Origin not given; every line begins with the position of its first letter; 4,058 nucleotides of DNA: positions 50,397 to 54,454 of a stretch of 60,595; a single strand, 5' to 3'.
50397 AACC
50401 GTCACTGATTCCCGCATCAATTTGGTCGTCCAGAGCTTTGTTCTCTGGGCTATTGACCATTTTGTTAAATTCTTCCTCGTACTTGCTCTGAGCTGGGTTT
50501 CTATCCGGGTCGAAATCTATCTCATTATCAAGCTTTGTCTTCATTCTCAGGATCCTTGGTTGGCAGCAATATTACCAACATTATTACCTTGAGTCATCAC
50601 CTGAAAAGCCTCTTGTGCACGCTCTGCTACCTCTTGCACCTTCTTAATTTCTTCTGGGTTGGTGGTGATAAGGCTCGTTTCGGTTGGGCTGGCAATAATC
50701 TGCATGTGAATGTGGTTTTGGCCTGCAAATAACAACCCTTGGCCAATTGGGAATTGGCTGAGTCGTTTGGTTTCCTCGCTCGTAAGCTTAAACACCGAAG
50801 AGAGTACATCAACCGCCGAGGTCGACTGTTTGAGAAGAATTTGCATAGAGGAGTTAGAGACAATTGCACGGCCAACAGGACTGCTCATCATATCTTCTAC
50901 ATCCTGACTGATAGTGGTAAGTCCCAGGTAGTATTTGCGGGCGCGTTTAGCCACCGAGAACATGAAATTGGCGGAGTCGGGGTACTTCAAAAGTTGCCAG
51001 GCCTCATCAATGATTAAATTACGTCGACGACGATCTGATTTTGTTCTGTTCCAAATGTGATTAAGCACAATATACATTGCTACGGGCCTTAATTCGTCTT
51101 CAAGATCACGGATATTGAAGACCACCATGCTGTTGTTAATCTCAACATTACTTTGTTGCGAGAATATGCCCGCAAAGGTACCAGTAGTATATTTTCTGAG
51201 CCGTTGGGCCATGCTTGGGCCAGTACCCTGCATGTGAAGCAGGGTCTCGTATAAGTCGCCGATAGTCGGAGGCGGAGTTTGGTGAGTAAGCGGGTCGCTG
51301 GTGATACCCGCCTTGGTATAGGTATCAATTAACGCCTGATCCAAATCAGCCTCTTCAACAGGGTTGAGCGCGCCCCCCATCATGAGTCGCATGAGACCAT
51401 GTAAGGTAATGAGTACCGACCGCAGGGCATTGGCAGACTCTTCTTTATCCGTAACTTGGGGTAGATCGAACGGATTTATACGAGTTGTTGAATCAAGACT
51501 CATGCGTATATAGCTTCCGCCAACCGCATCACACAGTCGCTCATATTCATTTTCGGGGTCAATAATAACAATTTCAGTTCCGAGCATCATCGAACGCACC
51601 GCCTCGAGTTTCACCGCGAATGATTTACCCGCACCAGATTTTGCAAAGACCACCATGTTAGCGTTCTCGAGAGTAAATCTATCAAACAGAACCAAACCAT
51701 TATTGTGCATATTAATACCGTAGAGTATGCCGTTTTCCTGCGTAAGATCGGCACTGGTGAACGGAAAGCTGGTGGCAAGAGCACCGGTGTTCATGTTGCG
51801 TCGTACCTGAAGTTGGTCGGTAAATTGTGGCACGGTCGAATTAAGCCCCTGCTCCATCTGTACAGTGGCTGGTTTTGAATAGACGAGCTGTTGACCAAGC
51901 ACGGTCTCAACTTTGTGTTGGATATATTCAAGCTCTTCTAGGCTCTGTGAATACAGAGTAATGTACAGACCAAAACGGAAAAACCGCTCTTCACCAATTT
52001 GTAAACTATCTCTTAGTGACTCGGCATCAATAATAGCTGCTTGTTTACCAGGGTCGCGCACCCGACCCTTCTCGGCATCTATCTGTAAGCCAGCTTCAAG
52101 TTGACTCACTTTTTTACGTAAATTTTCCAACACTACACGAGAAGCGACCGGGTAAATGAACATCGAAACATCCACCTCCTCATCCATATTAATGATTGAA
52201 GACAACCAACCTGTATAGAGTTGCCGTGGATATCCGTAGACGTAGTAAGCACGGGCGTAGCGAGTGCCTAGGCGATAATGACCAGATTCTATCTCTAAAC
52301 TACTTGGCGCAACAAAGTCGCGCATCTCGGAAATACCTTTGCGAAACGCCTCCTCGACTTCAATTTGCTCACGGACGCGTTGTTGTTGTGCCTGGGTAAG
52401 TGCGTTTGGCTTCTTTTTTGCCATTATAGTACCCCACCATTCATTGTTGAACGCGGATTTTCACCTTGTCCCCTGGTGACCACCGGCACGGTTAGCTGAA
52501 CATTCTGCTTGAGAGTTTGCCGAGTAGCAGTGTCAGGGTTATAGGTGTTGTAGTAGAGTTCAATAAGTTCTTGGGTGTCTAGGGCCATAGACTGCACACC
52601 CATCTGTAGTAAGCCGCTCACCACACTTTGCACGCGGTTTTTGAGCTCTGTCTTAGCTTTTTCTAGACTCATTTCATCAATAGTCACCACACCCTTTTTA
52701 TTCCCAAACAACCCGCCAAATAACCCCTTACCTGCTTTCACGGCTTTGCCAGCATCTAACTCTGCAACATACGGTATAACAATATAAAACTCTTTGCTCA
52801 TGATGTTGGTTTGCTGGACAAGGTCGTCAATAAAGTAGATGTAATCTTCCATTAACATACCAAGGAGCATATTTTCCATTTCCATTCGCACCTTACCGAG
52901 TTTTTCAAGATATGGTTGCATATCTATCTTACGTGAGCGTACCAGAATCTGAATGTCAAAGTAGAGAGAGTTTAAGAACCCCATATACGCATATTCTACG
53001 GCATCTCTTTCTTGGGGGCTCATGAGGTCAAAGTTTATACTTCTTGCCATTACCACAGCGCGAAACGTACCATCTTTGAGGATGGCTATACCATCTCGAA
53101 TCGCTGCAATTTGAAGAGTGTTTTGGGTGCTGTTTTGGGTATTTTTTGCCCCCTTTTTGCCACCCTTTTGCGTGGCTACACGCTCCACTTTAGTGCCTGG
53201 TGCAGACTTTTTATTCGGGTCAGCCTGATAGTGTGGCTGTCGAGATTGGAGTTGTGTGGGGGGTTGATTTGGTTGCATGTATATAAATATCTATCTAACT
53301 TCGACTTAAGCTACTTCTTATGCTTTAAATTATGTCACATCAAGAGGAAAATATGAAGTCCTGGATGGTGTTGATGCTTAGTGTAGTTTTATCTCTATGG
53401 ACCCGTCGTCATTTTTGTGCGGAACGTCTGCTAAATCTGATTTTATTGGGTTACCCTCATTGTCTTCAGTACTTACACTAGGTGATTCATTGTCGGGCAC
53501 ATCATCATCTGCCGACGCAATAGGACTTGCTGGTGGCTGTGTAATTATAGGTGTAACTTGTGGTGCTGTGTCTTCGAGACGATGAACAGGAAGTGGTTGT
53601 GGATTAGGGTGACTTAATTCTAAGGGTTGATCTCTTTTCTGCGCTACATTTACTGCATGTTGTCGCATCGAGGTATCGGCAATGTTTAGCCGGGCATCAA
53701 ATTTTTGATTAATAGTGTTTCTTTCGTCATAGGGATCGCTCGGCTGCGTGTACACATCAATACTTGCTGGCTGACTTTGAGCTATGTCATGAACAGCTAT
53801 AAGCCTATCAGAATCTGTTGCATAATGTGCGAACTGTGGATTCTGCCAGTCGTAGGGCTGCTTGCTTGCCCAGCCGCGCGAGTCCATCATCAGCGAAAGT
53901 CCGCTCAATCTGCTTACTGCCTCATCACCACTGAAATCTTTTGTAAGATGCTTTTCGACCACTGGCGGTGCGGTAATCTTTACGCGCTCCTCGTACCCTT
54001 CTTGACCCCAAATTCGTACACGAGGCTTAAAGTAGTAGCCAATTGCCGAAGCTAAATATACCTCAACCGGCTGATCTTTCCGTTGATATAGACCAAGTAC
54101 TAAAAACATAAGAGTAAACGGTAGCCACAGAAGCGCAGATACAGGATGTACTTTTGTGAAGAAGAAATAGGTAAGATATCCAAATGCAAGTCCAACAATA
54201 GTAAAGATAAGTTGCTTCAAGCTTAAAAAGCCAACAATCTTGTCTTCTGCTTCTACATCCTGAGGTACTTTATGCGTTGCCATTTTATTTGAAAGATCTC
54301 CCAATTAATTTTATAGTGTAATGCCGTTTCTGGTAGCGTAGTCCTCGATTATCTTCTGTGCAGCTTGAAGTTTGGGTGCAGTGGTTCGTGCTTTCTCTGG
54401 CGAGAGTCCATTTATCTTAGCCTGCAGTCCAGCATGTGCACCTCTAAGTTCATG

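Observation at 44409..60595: Chromosomal, origin-adjacent type IV secretion-like machine with a Gram-positive-type core plus pilins, and no visible DNA-transfer module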

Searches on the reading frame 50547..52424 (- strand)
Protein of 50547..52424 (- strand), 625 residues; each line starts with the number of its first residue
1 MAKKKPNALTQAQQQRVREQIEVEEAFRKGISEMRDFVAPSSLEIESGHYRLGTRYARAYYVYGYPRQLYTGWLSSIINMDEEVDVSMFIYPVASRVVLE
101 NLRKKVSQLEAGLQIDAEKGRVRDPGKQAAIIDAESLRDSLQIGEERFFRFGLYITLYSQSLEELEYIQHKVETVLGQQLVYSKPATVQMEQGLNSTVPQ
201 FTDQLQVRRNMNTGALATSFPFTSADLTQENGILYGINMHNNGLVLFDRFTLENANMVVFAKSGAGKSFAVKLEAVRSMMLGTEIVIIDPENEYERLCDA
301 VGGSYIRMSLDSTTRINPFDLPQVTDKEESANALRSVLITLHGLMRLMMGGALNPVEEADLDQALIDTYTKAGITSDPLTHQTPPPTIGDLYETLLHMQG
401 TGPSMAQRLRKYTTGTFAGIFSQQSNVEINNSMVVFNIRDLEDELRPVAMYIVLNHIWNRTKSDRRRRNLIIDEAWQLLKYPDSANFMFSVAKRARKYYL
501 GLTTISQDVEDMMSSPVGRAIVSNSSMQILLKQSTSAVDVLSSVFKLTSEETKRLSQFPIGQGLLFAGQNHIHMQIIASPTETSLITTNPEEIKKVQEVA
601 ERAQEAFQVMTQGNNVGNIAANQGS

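Call 6: search_protein_families(library=pfam, proteins=[window:50547-52424:-], max_evalue=0.1)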
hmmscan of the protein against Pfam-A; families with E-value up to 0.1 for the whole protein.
window:50547-52424:- (625 aa): 5 families
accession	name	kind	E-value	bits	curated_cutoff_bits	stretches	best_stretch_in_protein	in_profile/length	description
PF19044.6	P-loop_TraG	-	3.9e-30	105.3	25.8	2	412-553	192-340/413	TraG P-loop domain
PF12846.13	AAA_10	-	3e-10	40.1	27.5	2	254-299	21-69/362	AAA-like domain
PF01935.23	DUF87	-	2.9e-07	31.2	23.2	1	258-321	27-92/220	Helicase HerA, central domain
PF22960.2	UBR1-like_wing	-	0.031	14.9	27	1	15-63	22-69/100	E3 ubiquitin-protein ligase UBR1-like, winged-helix domain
PF03135.19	CagE_TrbE_VirB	-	0.061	13.7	21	0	52-197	61-194/204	CagE, TrbE, VirB family, component of type IV transporter system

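Call 9: search_protein_families(library=ncbifam, proteins=[window:50547-52424:-], max_evalue=0.1)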
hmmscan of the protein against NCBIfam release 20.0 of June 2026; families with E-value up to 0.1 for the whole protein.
window:50547-52424:- (625 aa): 14 families
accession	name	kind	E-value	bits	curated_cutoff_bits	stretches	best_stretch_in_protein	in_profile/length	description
NF045971.1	conju_CD1110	equivalog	9.2e-112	374.7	325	1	18-572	172-732/752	VirB4-like conjugal transfer ATPase, CD1110 family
NF045975.1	VirB4_plasma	equivalog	1.5e-69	234.7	590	1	21-586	292-893/894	Mbov_0397 family ICE element conjugal transfer ATPase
TIGR02746.1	TraC-F-type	equivalog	4.3e-55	187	567.05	1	134-604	302-787/800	type IV secretion system protein TraC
TIGR00929.1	VirB4_CagE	subfamily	3.7e-36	124.7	643.1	1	54-558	239-727/792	VirB4 family type IV secretion/conjugal transfer ATPase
NF010278.0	PRK13721.1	subfamily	5.2e-22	77.6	1177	1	250-538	475-766/874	type IV secretion system protein TraC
TIGR03783.1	Bac_Flav_CT_G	subfamily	3.8e-17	61.4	261.55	2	412-552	607-754/829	TraG family conjugative transposon ATPase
NF041017.1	DNA_import_CedB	equivalog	1.9e-13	50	700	2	429-512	431-519/590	DNA import protein CedB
NF010473.0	PRK13898.1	equivalog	1.2e-09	36.8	1050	1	152-551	340-727/801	type IV secretion system ATPase VirB4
NF010427.0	PRK13853.1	equivalog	2.2e-07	29.2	957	1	135-553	303-714/789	type IV secretion system protein VirB4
NF010447.0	PRK13873.1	equivalog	2.6e-06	25.7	1020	1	263-537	450-708/815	conjugal transfer protein TrbE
NF053655.1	CedD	equivalog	1e-05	24.5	600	1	445-570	396-517/527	DNA-translocating ATPase CedD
NF045973.1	conju_CD1115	equivalog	0.0098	14.8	250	0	246-293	12-62/442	VirD4-like conjugal transfer protein, CD1115 family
NF052333.1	ATPase_TcpF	exception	0.012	13.5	1100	0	84-294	282-502/813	conjugal transfer ATPase TcpF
NF041590.1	blaCAE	exception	0.075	12.2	625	0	304-371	156-223/300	CAE family broad-spectrum class A beta-lactamase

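Call 17: find_related_loci(query=window:50547-52424:-, collection=genome_contigs, flank=10000)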
Query window:50547-52424:- (625 aa) in genome_contigs; peptide patterns used: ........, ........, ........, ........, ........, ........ (x = any residue, [..] = any of these).
599 stretches matched a pattern (row limit reached: there are more); 551 encode a relative of the query (tblastn E <= 1e-3); the best 80 are kept; 80 distinct loci.
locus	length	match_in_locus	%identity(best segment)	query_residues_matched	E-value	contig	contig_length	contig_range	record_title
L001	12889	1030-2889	87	4-623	0e+0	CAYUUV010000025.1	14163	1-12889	MAG TPA_asm: uncultured Candidatus Saccharibacteria bacterium isolate SRP285395_co1_312 genome assembly, contig: NODE_68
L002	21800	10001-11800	92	23-622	0e+0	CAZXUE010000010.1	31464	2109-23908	MAG TPA_asm: uncultured Candidatus Saccharibacteria bacterium isolate SRP285395_co1_531 genome assembly, contig: NODE_20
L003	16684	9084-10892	87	23-625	0e+0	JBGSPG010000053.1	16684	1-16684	MAG: Candidatus Saccharimonadales bacterium isolate JTS-AC299 k141_248496, whole genome shotgun sequence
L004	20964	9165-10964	87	24-623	0e+0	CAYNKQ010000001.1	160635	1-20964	MAG TPA_asm: uncultured Candidatus Saccharibacteria bacterium isolate SRP344714_co2_35 genome assembly, contig: NODE_178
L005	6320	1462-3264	85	24-624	0e+0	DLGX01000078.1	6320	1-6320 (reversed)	MAG TPA_asm: Candidatus Saccharibacteria bacterium UBA7683 UBA7683_contig_27220, whole genome shotgun sequence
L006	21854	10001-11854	78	4-617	0e+0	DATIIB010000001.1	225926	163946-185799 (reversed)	MAG TPA_asm: Candidatus Saccharimonadales bacterium isolate SMAG_U15653 k141_525692, whole genome shotgun sequence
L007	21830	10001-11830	76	3-612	0e+0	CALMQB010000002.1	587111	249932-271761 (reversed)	MAG TPA_asm: uncultured Candidatus Saccharibacteria bacterium isolate SRR5676442_bin.3_CONCOCT_v1.1_MAG genome assembly,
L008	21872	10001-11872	72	1-616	0e+0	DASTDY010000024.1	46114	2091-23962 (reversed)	MAG TPA_asm: Candidatus Saccharimonadales bacterium isolate SMAG_U833 k141_825207, whole genome shotgun sequence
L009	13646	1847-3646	75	23-622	0e+0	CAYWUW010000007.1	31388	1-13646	MAG TPA_asm: uncultured Candidatus Saccharibacteria bacterium isolate SRP285395_co1_92 genome assembly, contig: NODE_207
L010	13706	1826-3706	71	2-617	0e+0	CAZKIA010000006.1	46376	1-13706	MAG TPA_asm: uncultured Candidatus Saccharibacteria bacterium isolate SRP285395_co1_3 genome assembly, contig: NODE_971_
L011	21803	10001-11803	75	1-590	0e+0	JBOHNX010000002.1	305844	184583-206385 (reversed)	MAG: Candidatus Saccharimonadales bacterium isolate SD8036_maxbin2.bin.8 NODE_7_length_305844_cov_14.093472, whole genom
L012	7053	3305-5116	74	3-597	0e+0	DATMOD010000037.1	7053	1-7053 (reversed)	MAG TPA_asm: Patescibacteria group bacterium isolate SMAG_U12867 k141_2323788, whole genome shotgun sequence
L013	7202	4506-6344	72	1-602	0e+0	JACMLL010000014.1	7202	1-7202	MAG: Candidatus Saccharibacteria bacterium isolate ES-bin-308 ES-bin-308-contig-k141_2476951, whole genome shotgun seque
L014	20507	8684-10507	73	1-597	0e+0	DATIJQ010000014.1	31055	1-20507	MAG TPA_asm: Candidatus Saccharimonas sp. isolate SMAG_U15695 k141_197964, whole genome shotgun sequence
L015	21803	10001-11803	73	1-590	0e+0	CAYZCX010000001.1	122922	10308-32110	MAG TPA_asm: uncultured Candidatus Saccharibacteria bacterium isolate SRP200132_co1_147 genome assembly, contig: NODE_13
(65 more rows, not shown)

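Call 44: search_solved_structures(query=window:50547-52424:-, max_evalue=0.001)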
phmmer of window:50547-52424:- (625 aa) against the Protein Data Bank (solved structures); distinct sequences matched with E-value up to 0.001: 4.
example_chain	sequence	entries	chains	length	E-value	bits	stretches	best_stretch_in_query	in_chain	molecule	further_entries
4ag5_A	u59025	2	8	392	5.3e-47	164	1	226-587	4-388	TYPE IV SECRETORY PATHWAY VIRB4 COMPONENTS-LIKE PROTEIN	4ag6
7o41_A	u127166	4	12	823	8.5e-05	24.7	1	256-553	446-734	TrwK protein | Type IV secretion system protein virB4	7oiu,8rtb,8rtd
7o43_A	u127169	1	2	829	8.7e-05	24.7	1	256-553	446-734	TrwK protein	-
7o42_A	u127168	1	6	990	0.00013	24.1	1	256-553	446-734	TrwK protein,Protein hcp1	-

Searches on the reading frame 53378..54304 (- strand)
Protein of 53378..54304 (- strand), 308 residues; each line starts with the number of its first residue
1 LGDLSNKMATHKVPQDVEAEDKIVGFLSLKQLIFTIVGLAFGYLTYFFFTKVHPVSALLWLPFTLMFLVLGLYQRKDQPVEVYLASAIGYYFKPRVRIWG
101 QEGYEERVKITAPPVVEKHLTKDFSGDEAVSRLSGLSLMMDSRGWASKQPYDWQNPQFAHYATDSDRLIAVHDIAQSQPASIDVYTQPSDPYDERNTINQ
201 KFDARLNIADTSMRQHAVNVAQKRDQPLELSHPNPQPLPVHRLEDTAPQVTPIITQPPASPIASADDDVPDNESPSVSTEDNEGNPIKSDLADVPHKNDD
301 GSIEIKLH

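Call 6: search_protein_families(library=pfam, proteins=[window:53378-54304:-], max_evalue=0.1)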
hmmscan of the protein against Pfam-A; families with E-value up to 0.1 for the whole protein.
window:53378-54304:- (308 aa): 2 families
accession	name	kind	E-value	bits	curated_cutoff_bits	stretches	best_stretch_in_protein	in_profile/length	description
PF12666.12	PrgI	-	1.9e-14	54.4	27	1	12-98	1-90/91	PrgI family protein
PF01970.21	TctA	-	0.048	12.7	28.9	1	22-89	338-405/423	Tripartite tricarboxylate transporter TctA family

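Call 9: search_protein_families(library=ncbifam, proteins=[window:53378-54304:-], max_evalue=0.1)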
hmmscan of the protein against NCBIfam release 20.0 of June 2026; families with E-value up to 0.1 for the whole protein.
window:53378-54304:- (308 aa): 1 family
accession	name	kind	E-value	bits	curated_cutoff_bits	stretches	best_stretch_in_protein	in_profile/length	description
NF043061.1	MMSYN1_0325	equivalog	0.006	15.6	450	1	11-70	273-332/491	MFS cation transporter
